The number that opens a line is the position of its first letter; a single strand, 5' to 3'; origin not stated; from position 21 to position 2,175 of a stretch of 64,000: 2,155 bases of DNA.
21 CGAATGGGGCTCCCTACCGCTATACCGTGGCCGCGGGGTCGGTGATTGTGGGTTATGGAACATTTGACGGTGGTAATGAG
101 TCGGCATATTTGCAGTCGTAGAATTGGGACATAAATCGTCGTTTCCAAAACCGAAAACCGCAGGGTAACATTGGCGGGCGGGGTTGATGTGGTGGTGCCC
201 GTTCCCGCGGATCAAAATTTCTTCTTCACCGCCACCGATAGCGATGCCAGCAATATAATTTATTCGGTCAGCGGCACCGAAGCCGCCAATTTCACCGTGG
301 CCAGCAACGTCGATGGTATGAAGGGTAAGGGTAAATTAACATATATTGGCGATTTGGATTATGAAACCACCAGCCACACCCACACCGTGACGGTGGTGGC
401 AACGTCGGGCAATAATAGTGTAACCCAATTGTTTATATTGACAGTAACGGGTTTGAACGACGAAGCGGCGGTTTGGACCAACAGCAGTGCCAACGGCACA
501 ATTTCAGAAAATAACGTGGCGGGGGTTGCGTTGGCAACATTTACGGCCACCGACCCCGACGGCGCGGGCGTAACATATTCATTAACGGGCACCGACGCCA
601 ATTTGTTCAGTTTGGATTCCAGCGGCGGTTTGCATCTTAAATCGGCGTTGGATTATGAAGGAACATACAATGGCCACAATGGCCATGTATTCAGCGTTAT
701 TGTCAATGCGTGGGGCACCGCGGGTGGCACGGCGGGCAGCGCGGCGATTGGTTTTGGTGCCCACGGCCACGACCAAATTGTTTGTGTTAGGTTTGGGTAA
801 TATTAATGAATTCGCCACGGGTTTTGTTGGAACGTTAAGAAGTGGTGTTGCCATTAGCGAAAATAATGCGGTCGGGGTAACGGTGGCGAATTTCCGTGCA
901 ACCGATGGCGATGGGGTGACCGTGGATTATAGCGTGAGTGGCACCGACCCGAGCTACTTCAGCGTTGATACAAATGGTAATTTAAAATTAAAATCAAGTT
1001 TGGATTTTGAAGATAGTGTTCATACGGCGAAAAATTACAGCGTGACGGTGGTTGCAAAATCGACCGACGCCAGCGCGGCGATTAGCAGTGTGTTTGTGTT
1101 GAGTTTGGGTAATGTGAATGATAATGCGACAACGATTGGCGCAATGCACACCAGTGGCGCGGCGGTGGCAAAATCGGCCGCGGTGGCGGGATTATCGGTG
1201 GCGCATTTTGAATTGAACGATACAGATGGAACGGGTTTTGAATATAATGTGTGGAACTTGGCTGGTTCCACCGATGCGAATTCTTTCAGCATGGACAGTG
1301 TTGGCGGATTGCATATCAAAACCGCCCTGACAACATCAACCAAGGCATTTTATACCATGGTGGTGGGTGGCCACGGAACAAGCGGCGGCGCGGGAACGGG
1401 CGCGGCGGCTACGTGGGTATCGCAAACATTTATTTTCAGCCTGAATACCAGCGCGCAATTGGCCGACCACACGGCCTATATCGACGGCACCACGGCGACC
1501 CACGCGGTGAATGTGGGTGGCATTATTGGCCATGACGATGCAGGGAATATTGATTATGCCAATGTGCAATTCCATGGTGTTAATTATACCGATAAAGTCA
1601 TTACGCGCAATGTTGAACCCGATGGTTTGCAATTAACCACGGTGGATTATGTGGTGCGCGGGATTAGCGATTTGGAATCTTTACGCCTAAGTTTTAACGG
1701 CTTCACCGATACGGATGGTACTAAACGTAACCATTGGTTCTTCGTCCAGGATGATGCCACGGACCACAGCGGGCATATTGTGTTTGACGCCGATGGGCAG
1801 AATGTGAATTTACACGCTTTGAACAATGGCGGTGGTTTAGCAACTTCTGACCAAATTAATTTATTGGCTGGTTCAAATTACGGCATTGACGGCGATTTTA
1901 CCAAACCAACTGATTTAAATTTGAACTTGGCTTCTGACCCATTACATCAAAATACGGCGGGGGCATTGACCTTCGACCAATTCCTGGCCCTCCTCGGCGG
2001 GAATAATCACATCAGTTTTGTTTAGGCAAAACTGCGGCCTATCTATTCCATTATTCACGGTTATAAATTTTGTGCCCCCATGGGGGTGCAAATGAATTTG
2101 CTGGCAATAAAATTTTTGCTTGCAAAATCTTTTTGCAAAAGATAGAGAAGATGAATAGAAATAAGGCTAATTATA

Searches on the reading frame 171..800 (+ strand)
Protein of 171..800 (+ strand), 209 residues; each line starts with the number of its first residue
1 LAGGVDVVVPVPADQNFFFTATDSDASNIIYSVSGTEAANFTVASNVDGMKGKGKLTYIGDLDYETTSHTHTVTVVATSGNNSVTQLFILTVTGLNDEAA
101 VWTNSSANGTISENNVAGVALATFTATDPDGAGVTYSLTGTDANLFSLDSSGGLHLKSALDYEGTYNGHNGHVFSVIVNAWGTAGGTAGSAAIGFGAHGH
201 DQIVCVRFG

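Call 22: search_protein_families(library=ncbifam, proteins=[window:171-800:+], max_evalue=0.00001)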
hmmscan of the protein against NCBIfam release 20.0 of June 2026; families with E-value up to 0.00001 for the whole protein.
window:171-800:+ (209 aa): 0 families

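Call 40: search_protein_families(library=pfam, proteins=[window:171-800:+], max_evalue=0.01)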
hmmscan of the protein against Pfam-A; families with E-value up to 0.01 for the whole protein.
window:171-800:+ (209 aa): 1 family
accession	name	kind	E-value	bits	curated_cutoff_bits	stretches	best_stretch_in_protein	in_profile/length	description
PF00028.23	Cadherin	-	8.9e-14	52.1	28.8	2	109-165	3-64/93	Cadherin domain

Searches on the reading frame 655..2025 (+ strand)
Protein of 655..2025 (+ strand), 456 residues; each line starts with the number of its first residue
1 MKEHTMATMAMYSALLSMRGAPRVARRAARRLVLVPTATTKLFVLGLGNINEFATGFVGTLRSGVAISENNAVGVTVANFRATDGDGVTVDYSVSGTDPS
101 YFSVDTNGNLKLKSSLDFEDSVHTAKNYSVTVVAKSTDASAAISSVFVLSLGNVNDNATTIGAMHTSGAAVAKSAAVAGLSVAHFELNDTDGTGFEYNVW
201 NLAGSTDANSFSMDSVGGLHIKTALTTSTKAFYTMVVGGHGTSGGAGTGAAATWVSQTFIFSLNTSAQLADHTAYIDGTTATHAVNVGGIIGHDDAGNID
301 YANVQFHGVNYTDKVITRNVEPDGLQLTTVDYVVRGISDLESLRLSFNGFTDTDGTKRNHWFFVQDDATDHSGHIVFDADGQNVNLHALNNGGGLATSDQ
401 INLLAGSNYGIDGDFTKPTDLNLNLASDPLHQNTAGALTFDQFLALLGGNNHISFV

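Call 22: search_protein_families(library=ncbifam, proteins=[window:655-2025:+], max_evalue=0.00001)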
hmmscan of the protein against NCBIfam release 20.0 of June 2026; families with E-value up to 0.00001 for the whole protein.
window:655-2025:+ (456 aa): 0 families

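Call 40: search_protein_families(library=pfam, proteins=[window:655-2025:+], max_evalue=0.01)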
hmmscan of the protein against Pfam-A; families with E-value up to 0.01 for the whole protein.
window:655-2025:+ (456 aa): 1 family
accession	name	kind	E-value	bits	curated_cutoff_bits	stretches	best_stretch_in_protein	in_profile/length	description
PF00028.23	Cadherin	-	1.2e-09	38.8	28.8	1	66-146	4-85/93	Cadherin domain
